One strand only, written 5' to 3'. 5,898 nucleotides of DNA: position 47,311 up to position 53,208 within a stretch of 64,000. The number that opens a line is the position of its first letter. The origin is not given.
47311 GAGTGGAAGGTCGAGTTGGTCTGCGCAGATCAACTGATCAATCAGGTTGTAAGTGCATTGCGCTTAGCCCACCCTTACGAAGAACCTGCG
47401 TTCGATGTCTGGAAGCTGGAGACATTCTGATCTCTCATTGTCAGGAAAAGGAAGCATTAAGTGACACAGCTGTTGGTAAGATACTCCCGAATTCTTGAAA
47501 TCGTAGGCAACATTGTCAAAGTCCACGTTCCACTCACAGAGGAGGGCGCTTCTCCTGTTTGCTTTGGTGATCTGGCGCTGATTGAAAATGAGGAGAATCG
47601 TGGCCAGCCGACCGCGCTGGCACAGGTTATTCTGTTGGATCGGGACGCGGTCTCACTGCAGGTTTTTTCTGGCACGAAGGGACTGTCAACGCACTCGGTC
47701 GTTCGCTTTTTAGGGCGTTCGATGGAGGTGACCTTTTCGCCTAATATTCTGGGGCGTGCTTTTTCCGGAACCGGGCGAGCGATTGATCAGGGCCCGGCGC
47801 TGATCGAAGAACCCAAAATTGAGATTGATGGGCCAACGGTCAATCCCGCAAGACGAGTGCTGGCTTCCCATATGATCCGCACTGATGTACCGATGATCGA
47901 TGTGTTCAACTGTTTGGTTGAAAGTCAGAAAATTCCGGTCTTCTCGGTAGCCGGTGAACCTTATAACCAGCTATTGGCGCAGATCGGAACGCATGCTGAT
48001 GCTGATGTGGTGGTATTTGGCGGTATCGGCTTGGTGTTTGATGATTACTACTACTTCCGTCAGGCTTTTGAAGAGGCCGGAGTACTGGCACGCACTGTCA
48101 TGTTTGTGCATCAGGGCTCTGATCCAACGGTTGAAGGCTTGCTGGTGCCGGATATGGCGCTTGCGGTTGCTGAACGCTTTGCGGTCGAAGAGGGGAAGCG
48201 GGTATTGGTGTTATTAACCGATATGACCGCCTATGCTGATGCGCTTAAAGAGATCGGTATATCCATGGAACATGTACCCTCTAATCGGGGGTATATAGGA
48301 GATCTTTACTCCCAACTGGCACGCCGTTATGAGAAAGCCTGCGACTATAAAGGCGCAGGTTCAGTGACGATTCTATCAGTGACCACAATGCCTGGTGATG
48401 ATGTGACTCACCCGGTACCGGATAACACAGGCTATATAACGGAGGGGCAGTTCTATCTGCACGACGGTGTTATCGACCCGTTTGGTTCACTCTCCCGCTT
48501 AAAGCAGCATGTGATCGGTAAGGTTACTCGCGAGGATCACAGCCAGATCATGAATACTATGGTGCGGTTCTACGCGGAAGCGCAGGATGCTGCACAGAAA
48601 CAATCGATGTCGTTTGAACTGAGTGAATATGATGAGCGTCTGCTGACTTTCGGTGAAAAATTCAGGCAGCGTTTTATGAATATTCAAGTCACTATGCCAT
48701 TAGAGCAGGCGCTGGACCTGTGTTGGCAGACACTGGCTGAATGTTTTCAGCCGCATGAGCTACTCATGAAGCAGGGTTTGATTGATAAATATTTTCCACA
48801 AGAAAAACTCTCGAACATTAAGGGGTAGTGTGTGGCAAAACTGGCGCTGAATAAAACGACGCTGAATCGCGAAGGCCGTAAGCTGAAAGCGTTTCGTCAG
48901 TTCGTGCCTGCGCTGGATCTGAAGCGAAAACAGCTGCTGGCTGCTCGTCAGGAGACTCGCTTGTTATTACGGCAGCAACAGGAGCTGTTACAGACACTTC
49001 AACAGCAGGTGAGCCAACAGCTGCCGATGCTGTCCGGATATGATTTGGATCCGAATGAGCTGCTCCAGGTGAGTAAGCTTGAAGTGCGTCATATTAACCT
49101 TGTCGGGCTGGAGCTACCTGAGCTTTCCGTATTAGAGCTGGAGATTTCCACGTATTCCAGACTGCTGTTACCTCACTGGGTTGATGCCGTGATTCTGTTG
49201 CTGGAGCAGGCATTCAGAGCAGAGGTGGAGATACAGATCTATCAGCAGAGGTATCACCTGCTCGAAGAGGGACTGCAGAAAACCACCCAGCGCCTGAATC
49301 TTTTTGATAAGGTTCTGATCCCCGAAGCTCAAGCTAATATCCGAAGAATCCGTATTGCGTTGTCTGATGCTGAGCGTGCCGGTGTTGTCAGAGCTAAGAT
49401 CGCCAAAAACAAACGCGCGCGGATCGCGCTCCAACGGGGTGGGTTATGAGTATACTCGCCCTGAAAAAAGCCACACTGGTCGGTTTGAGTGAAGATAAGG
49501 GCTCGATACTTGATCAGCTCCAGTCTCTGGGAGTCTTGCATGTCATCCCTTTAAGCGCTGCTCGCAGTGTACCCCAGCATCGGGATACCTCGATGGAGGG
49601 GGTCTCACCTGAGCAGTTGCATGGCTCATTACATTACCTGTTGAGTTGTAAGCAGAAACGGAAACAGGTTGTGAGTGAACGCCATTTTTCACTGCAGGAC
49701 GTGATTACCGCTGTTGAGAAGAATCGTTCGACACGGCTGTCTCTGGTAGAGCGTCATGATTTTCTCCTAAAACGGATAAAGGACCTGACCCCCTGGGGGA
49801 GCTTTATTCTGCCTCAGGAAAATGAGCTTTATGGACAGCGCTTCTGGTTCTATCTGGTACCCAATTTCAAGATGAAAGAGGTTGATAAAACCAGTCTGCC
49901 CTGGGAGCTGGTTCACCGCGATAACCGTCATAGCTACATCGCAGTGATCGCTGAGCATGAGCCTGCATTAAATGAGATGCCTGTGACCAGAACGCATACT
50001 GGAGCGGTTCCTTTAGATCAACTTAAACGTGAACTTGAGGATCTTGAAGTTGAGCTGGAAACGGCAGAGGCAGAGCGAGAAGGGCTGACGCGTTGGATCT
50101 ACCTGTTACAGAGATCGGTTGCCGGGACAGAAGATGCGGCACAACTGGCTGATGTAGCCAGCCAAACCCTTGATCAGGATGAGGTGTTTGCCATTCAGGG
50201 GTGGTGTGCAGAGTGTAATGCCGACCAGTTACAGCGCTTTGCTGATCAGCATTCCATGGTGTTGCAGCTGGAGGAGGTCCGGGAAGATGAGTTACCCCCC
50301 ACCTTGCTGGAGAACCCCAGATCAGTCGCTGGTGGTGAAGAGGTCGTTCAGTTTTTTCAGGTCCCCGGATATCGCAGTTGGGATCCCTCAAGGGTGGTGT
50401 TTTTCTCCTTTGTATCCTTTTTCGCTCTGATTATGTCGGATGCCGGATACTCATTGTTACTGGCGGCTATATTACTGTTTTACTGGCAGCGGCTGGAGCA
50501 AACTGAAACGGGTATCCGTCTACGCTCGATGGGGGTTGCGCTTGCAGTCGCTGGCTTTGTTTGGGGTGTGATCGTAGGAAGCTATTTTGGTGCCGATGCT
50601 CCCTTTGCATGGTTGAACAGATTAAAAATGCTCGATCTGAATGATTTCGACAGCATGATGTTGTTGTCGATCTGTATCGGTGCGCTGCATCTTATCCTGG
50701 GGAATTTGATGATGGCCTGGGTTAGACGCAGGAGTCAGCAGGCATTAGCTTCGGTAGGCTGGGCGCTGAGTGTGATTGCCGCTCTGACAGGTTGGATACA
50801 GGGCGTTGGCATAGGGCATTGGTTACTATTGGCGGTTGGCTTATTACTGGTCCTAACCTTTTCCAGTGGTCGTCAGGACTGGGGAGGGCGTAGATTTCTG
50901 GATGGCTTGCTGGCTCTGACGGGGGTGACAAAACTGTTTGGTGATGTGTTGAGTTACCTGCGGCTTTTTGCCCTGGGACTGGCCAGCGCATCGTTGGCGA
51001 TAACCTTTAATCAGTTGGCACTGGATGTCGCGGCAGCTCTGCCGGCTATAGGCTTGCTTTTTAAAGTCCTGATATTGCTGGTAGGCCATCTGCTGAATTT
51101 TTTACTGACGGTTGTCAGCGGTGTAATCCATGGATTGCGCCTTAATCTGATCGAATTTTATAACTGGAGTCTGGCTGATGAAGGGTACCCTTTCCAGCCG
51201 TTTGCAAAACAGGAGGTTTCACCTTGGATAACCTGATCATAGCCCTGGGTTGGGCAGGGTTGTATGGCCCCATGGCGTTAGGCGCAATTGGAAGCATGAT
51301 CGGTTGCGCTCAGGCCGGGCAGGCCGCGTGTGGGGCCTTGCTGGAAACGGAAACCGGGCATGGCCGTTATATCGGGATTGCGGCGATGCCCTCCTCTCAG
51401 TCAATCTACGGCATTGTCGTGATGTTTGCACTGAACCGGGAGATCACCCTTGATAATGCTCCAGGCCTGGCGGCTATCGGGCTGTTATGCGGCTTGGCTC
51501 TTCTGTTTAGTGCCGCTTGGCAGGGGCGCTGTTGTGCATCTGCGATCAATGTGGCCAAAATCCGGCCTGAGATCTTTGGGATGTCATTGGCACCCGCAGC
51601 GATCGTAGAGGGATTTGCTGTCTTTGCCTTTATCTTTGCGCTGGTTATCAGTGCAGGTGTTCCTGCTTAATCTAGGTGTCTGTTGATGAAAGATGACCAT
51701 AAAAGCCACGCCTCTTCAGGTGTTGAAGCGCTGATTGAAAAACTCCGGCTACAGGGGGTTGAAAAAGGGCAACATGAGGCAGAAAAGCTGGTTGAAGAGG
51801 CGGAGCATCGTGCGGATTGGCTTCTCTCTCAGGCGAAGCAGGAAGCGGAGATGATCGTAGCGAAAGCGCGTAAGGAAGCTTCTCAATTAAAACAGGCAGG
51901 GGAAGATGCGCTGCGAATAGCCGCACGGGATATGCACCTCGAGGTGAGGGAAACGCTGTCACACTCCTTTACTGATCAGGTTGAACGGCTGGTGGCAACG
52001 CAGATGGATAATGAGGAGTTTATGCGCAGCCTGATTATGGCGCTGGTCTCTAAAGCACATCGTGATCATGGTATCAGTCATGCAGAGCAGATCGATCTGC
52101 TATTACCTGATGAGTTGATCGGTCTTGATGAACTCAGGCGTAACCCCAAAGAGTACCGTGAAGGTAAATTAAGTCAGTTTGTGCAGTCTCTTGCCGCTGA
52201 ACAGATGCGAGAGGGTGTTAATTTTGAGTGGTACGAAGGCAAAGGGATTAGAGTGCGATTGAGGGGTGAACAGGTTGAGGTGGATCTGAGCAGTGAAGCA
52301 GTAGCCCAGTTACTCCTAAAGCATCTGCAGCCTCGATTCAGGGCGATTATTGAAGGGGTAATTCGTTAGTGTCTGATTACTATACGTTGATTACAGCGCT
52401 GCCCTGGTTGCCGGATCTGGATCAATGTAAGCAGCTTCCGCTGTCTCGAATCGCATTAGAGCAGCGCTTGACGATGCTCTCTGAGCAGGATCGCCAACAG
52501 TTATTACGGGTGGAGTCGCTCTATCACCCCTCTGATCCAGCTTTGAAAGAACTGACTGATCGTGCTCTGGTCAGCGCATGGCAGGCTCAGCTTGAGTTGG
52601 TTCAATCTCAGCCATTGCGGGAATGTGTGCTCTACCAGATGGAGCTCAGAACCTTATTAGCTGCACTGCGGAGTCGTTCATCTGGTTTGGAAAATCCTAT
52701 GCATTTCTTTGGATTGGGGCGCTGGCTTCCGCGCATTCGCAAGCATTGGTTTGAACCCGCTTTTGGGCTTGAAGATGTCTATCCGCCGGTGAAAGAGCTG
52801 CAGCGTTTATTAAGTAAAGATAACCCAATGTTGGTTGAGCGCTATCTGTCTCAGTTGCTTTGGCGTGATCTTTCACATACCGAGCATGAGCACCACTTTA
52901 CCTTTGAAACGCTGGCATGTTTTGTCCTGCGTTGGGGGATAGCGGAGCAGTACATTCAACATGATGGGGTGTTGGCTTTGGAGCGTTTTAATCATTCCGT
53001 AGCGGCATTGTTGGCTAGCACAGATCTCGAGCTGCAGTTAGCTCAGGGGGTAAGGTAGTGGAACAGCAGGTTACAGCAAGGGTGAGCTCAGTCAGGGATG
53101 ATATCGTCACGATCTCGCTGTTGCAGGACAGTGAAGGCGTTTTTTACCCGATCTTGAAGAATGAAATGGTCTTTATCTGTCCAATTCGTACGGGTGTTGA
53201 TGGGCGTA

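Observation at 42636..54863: One 13-gene run couples a group 3b [NiFe]-hydrogenase to a V/A-type rotary ATPase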

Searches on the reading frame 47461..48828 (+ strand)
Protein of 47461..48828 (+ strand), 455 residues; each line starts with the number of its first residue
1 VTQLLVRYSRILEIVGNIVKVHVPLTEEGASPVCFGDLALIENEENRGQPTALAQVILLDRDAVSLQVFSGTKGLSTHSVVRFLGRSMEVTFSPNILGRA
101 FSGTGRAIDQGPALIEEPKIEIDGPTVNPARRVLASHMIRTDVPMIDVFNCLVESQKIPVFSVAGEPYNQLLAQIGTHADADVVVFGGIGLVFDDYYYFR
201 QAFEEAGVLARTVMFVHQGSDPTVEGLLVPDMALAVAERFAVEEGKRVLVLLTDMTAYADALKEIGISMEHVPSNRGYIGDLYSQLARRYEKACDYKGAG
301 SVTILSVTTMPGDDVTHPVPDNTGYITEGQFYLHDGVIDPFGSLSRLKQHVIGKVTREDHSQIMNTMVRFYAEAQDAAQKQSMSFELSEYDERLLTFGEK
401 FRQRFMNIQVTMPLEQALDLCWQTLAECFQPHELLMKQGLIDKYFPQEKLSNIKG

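Call 3: search_protein_families(library=pfam, proteins=[window:47461-48828:+])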
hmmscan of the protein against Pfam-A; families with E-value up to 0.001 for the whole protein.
window:47461-48828:+ (455 aa): 3 families
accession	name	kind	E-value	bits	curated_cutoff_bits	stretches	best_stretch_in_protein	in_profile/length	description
PF00006.31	ATP-synt_ab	-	4.1e-49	167.6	29.5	1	144-334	3-194/213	ATP synthase alpha/beta family, nucleotide-binding domain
PF22919.1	ATP-synt_VA_C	-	2e-18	66.7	24.7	1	353-444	4-100/101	C-terminal domain of V and A type ATP synthase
PF02874.29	ATP-synt_ab_N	-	2.6e-06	28.3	20.9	1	30-85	14-69/69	ATP synthase alpha/beta family, beta-barrel domain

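Call 30: find_related_loci(query=window:47461-48828:+, collection=genome_contigs, flank=10000)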
Query window:47461-48828:+ (455 aa) in genome_contigs; peptide patterns used: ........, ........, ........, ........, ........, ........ (x = any residue, [..] = any of these).
488 stretches matched a pattern; 428 encode a relative of the query (tblastn E <= 1e-3); the best 80 are kept; 80 distinct loci.
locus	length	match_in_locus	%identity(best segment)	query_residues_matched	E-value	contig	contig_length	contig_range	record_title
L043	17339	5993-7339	92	1-449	0e+0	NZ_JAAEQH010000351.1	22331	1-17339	MAG: Neptuniibacter sp. isolate Gpa_13 GpaG_CONTIG5123324, whole genome shotgun sequence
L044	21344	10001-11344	92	1-448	0e+0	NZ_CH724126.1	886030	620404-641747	Neptuniibacter caesariensis strain MED92 scf_1099521380393, whole genome shotgun sequence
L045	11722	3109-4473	91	1-455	0e+0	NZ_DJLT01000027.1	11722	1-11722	MAG: Neptuniibacter sp. UBA6509 UBA6509_contig_117, whole genome shotgun sequence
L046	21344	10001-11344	92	1-448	0e+0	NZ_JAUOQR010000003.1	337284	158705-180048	Neptuniibacter sp. 1_MG-2023 strain E2M05 BJBACGLC_3, whole genome shotgun sequence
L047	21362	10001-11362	90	1-455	0e+0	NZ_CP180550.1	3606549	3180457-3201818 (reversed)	Neptuniibacter sp. QD37_6 chromosome, complete genome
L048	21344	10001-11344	92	1-448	0e+0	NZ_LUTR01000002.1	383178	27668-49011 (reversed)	Neptuniibacter marinus strain ATR 1.1 contig_2, whole genome shotgun sequence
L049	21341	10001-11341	91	1-447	0e+0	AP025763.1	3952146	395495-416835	Neptuniibacter sp. PT1 DNA, complete genome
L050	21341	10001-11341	91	1-447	0e+0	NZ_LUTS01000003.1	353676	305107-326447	Neptuniibacter pectenicola strain LFT 1.8 contig_3, whole genome shotgun sequence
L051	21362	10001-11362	90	1-455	0e+0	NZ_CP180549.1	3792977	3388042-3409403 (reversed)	Neptuniibacter sp. QD57_21 chromosome, complete genome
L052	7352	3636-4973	91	1-446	0e+0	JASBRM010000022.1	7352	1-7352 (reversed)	MAG: Neptuniibacter sp. isolate BWSM_103 k141_1761302, whole genome shotgun sequence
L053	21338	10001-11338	91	1-446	0e+0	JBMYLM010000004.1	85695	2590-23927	MAG: Neptuniibacter sp. isolate ME_XS_2108_bin53 ME_XS_2108_bin53_3, whole genome shotgun sequence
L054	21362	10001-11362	90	1-455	0e+0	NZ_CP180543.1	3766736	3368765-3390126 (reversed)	Neptuniibacter sp. SY11_33 chromosome, complete genome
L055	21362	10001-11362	90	1-455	0e+0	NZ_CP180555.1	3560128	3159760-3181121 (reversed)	Neptuniibacter sp. QD48_55 chromosome, complete genome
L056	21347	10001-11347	90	1-449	0e+0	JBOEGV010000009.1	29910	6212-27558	MAG: Neptuniibacter sp. isolate PBSAgam5 PBSA13b_contig_435, whole genome shotgun sequence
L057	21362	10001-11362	90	1-455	0e+0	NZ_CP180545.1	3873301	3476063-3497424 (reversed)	Neptuniibacter sp. PT8_73 chromosome, complete genome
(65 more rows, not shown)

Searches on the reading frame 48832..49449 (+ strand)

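Call 3: search_protein_families(library=pfam, proteins=[window:48832-49449:+])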
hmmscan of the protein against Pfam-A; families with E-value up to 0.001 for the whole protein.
window:48832-49449:+ (205 aa): 1 family
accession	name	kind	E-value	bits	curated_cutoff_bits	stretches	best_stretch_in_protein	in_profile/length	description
PF01813.22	ATP-synt_D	-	2.8e-31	109.3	25.7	1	11-193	2-196/196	ATP synthase subunit D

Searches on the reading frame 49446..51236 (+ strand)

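Call 3: search_protein_families(library=pfam, proteins=[window:49446-51236:+])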
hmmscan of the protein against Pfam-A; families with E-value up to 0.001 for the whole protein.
window:49446-51236:+ (596 aa): 1 family
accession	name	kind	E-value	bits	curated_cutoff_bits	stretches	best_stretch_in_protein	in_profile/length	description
PF01496.24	V_ATPase_I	-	5.5e-14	51.5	30.7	2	503-587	724-814/815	V-type ATPase 116kDa subunit family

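Call 32: search_protein_families(library=ncbifam, proteins=[window:49446-51236:+], max_evalue=0.01)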
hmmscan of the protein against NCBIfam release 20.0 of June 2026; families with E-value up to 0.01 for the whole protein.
window:49446-51236:+ (596 aa): 9 families
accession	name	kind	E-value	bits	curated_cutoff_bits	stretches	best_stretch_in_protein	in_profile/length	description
NF004431.0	PRK05771.2-5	equivalog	2.7e-58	198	851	2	7-384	6-381/649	V-type ATP synthase subunit I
NF004429.0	PRK05771.2-2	equivalog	1.6e-56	192.3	799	2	3-443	2-447/608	V-type ATP synthase subunit I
NF004428.0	PRK05771.2-1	equivalog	2e-45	155.1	766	1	229-591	288-675/680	V-type ATP synthase subunit I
NF004430.0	PRK05771.2-4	equivalog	5.8e-44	150.7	670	1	235-588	264-639/646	V-type ATP synthase subunit I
NF004427.0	PRK05771.1-1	equivalog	9e-37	127.1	942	1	234-588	291-652/668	V-type ATP synthase subunit I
NF004434.0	PRK05771.3-3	equivalog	1.2e-30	106.6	777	2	401-586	502-675/686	V-type ATP synthase subunit I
NF004432.0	PRK05771.3-1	equivalog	7.6e-28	97.3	1044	1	192-589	211-629/643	V-type ATP synthase subunit I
NF004435.0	PRK05771.3-4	equivalog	4.8e-11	41.7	1410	1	250-382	278-414/701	V-type ATP synthase subunit I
NF004433.0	PRK05771.3-2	equivalog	2.7e-10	39.2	1173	1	237-382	263-412/701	V-type ATP synthase subunit I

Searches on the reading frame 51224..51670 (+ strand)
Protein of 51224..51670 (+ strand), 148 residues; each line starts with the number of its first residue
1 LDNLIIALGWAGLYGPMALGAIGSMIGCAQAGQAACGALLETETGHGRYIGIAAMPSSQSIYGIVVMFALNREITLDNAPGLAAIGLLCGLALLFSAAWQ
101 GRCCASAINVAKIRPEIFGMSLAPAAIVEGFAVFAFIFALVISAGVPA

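Call 3: search_protein_families(library=pfam, proteins=[window:51224-51670:+])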
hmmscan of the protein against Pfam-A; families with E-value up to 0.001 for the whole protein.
window:51224-51670:+ (148 aa): 1 family
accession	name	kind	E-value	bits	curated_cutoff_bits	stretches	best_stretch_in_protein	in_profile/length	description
PF00137.26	ATP-synt_C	-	1.7e-19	70.3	24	2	84-142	2-60/60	ATP synthase subunit C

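Call 32: search_protein_families(library=ncbifam, proteins=[window:51224-51670:+], max_evalue=0.01)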
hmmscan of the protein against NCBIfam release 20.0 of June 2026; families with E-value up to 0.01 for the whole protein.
window:51224-51670:+ (148 aa): 7 families
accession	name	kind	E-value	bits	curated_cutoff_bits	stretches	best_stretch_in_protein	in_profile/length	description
NF007200.0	PRK09621.1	equivalog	5.7e-50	169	108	1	9-142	5-140/141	ATP synthase subunit C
NF005124.0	PRK06558.1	equivalog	6.4e-17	61.8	127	1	17-145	25-157/159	V-type ATP synthase subunit K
NF006219.0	PRK08344.1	equivalog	2.5e-14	53.4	108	1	16-142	14-156/161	V-type ATP synthase subunit K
NF005174.0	PRK06649.1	equivalog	2e-13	50.6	127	1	7-142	2-141/143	V-type ATP synthase subunit K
NF004913.0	PRK06271.1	equivalog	5.3e-10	39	211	1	11-146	12-144/220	V-type ATP synthase subunit K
NF004888.0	PRK06251.1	equivalog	2.8e-06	27.4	101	1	85-142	40-97/102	V-type ATP synthase subunit K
NF011483.0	PRK14893.1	equivalog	4.5e-06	26.8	188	1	17-142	19-153/162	V-type ATP synthase subunit K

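Call 64: search_solved_structures(query=window:51224-51670:+, max_evalue=0.001, show_alignments=3)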
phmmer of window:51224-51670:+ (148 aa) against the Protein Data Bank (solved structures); distinct sequences matched with E-value up to 0.001: 1.
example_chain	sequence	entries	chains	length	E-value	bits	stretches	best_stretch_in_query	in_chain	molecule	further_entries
2bl2_A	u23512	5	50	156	2e-07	34.5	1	19-142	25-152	V-TYPE SODIUM ATP SYNTHASE SUBUNIT K | V-Type Sodium ATPase Subunit K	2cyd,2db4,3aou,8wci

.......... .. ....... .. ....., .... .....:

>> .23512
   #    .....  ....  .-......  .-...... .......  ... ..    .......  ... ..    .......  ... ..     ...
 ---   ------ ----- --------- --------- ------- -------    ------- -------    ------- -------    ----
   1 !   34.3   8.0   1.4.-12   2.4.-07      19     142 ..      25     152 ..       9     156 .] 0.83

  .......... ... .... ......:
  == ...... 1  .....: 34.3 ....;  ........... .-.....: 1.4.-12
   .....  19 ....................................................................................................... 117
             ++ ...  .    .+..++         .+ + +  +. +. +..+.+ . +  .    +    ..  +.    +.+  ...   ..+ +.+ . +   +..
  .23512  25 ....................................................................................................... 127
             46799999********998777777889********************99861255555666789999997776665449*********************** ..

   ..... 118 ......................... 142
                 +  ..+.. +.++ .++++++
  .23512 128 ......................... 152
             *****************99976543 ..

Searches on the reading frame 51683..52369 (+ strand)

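Call 4: search_protein_families(library=pfam, proteins=[window:51683-52369:+])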
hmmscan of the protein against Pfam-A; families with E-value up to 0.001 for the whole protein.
window:51683-52369:+ (228 aa): 1 family
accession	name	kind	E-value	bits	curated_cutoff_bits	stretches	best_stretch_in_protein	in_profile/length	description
PF00430.23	ATP-synt_B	-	0.00047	20.7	28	1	24-89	33-101/132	ATP synthase B/B' CF(0)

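Call 32: search_protein_families(library=ncbifam, proteins=[window:51683-52369:+], max_evalue=0.01)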
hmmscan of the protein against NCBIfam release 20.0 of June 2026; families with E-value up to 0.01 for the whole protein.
window:51683-52369:+ (228 aa): 15 families
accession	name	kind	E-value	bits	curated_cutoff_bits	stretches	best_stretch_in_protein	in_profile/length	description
NF002424.0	PRK01558.1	equivalog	1.1e-24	87.1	241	1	14-225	5-198/203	V-type ATP synthase subunit E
NF002170.0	PRK01005.1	equivalog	1.3e-17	64.3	280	2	10-132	6-128/208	V-type ATP synthase subunit E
TIGR02926.1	AhaH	equivalog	3.9e-06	27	48.5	1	25-71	3-49/85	ATP synthase archaeal subunit H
NF002629.0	PRK02292.1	equivalog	9.1e-05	22.3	184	1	27-123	12-114/192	V-type ATP synthase subunit E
NF003049.0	PRK03963.1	equivalog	0.00018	21.4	225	1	27-125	24-113/198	V-type ATP synthase subunit E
NF005198.1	PRK06669.1-3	equivalog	0.00024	20.4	200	1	5-105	26-125/299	flagellar assembly protein FliH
NF009992.0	PRK13461.1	equivalog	0.00033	20.3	127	1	24-101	68-146/159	F0F1 ATP synthase subunit B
NF006292.0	PRK08475.1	equivalog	0.0011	18.7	166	1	11-82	62-135/171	F0F1 ATP synthase subunit B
NF006611.0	PRK09173.1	equivalog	0.0017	18.4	195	1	29-81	66-120/159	F0F1 ATP synthase subunit B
NF009344.0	PRK12705.1-1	equivalog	0.0018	16.9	831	1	26-106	37-107/572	hypothetical protein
NF050102.1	DivIVA_Wag31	equivalog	0.0028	17.6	260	1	27-82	141-199/256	DivIVA-like cell division protein Wag31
TIGR02499.1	HrpE_YscL_not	equivalog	0.0049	17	78.7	0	43-122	14-79/166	type III secretion system stator protein SctL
NF011042.0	PRK14472.1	equivalog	0.0056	16.7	198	1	8-93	62-150/175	F0F1 ATP synthase subunit B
NF004411.0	PRK05759.1-2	equivalog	0.0064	16.6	131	1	26-78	65-121/156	F0F1 ATP synthase subunit B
TIGR03321.1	alt_F1F0_F0_B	exception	0.0089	15.8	224.7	0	27-126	56-158/246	alternate F1F0 ATPase, F0 subunit B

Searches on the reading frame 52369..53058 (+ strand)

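Call 4: search_protein_families(library=pfam, proteins=[window:52369-53058:+])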
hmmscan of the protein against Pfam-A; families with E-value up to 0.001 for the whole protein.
window:52369-53058:+ (229 aa): 1 family
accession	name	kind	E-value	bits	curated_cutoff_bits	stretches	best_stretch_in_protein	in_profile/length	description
PF10962.13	DUF2764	-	4.2e-09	36.9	24.1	1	78-200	132-253/271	Protein of unknown function (DUF2764)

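Call 32: search_protein_families(library=ncbifam, proteins=[window:52369-53058:+], max_evalue=0.01)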
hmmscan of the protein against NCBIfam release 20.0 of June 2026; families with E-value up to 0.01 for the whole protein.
window:52369-53058:+ (229 aa): 0 families
